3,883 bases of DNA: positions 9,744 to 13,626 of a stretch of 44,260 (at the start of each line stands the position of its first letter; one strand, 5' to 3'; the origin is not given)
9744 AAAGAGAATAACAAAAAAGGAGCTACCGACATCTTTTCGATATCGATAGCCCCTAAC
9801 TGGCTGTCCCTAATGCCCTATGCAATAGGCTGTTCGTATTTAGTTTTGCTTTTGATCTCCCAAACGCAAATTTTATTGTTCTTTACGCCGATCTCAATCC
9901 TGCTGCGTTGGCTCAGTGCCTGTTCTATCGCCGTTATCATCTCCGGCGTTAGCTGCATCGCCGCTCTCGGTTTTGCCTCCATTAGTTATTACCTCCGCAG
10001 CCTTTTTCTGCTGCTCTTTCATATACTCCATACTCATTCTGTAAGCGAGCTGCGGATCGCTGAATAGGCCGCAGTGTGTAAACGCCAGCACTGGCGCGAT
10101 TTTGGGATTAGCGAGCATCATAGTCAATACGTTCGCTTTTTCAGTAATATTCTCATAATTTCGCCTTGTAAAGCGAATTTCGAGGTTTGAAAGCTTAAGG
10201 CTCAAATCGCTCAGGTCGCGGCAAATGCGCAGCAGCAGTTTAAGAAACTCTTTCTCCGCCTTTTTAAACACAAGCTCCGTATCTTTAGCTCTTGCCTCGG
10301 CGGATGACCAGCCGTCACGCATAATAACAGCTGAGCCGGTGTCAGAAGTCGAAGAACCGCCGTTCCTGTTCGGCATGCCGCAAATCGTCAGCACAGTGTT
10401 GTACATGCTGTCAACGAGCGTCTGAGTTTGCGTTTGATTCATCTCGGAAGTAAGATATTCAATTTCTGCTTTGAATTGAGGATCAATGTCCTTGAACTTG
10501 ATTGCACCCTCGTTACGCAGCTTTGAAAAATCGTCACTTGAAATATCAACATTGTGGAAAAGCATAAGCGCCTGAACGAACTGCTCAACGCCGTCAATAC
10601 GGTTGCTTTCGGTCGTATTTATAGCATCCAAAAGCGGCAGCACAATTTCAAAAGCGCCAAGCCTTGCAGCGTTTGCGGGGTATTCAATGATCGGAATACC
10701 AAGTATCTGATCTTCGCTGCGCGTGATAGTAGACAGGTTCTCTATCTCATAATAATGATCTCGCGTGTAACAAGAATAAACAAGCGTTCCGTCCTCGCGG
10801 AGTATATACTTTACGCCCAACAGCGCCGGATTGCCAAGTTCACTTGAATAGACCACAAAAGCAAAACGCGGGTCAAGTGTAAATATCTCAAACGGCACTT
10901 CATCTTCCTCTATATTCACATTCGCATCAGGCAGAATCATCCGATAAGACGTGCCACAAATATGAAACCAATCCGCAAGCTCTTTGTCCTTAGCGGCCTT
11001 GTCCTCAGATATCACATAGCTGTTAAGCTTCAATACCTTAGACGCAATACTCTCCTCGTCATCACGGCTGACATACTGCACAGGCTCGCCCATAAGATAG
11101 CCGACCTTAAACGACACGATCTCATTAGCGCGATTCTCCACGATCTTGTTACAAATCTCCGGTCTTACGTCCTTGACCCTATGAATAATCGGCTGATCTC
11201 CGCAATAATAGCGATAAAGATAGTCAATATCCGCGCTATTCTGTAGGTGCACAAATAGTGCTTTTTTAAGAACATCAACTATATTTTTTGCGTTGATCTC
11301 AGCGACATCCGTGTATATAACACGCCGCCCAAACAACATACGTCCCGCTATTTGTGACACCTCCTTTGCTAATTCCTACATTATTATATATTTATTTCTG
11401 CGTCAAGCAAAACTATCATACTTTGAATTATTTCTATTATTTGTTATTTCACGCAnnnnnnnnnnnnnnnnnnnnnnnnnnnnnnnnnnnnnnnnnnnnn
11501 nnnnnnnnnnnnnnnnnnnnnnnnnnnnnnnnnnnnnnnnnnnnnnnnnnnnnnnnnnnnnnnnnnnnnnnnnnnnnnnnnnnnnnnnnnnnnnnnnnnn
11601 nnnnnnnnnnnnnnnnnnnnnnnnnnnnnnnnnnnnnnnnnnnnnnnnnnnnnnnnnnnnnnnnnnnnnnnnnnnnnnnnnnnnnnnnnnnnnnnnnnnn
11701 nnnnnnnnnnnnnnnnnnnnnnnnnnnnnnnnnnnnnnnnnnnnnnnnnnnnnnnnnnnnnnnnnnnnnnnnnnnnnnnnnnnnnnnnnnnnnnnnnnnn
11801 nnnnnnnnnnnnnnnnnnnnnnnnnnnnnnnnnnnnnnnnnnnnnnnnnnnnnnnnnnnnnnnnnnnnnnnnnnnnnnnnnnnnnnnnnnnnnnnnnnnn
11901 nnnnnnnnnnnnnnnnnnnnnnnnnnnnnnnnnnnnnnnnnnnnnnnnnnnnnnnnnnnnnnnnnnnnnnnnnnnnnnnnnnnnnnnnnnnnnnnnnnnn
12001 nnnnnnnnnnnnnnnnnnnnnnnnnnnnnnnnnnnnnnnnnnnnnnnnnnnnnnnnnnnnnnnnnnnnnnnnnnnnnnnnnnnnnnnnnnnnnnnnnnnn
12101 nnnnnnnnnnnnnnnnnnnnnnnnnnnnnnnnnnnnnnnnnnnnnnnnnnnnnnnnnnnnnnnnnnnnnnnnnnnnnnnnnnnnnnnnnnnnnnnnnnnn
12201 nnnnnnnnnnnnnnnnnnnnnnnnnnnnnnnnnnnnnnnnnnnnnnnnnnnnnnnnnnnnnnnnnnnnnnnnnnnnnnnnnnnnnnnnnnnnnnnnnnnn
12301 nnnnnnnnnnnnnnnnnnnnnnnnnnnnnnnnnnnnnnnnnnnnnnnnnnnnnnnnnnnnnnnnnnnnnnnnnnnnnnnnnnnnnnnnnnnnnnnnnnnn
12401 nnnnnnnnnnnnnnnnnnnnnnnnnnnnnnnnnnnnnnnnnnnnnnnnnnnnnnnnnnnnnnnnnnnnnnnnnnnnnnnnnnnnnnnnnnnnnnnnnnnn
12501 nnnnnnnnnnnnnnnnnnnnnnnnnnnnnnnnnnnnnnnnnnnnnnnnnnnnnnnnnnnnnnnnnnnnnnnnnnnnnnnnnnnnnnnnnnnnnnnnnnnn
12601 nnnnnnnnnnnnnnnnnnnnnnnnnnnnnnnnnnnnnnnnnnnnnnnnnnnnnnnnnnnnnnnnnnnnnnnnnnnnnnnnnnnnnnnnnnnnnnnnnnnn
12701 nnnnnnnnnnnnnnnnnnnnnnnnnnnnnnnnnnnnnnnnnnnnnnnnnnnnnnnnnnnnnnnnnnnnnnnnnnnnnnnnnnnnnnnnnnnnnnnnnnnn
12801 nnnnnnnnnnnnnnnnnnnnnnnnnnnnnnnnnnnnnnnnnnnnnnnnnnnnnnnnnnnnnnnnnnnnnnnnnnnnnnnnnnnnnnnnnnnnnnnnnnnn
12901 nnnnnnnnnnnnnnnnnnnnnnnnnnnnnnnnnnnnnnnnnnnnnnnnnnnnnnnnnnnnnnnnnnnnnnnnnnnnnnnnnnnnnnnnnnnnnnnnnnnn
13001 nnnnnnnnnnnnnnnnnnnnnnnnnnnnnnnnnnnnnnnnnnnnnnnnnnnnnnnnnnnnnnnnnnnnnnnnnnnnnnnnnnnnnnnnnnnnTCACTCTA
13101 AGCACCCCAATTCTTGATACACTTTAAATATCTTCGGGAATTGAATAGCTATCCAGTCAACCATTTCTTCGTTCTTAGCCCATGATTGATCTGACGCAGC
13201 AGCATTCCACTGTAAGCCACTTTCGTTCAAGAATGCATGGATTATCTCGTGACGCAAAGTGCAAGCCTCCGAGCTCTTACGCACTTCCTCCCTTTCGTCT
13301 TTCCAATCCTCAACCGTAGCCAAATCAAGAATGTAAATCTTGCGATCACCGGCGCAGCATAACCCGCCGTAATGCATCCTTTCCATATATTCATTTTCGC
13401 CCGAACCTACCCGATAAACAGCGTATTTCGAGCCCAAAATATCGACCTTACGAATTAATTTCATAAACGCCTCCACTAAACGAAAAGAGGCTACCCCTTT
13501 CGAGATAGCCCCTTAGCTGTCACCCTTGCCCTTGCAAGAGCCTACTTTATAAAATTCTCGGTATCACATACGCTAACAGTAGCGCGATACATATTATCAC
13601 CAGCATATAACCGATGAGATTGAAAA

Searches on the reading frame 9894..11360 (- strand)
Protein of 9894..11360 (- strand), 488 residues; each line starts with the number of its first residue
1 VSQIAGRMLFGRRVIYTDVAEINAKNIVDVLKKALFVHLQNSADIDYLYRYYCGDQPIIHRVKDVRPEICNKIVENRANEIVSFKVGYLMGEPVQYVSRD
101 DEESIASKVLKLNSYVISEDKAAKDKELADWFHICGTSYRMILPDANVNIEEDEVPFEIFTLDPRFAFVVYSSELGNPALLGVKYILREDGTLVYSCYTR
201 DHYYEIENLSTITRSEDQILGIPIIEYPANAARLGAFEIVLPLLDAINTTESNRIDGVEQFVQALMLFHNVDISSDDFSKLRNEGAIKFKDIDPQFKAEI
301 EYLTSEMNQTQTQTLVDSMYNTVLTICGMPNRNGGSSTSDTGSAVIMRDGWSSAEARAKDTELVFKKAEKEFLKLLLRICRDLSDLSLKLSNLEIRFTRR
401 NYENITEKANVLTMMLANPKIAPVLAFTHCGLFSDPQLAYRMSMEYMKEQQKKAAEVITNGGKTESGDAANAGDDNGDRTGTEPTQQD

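Call 41: search_protein_families(library=pfam, max_evalue=0.001, proteins=[window:9894-11360:-])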
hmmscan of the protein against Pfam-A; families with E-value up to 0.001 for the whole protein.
window:9894-11360:- (488 aa): 1 family
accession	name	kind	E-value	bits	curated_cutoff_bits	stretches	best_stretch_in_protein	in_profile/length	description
PF05133.19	SPP1_portal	-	1.5e-80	271.6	25.5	1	37-456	7-415/416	Phage portal protein, SPP1 Gp6-like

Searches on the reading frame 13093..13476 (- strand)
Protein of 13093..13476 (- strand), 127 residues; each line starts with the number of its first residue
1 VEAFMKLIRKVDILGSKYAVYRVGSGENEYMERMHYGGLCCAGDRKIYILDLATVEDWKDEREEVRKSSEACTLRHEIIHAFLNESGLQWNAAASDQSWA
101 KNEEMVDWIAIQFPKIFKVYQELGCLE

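Call 5: search_protein_families(library=pfam, proteins=[window:13093-13476:-], max_evalue=0.01)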
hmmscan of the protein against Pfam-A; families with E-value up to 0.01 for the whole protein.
window:13093-13476:- (127 aa): 0 families

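Call 6: search_protein_families(library=phrogs, proteins=[window:13093-13476:-], max_evalue=0.01)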
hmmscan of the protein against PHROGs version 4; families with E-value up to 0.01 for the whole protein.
window:13093-13476:- (127 aa): 1 family
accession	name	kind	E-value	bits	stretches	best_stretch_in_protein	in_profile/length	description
phrog_1233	-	unknown function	3.8e-18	66.7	1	4-125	5-109/306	-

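Call 98: search_protein_families(library=padloc, max_evalue=0.01, proteins=[window:13093-13476:-])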
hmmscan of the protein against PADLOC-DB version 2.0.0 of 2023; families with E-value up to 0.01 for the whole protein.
window:13093-13476:- (127 aa): 0 families

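Call 99: search_protein_families(library=ncbifam, max_evalue=0.01, proteins=[window:13093-13476:-])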
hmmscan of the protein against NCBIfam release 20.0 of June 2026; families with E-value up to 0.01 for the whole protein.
window:13093-13476:- (127 aa): 0 families
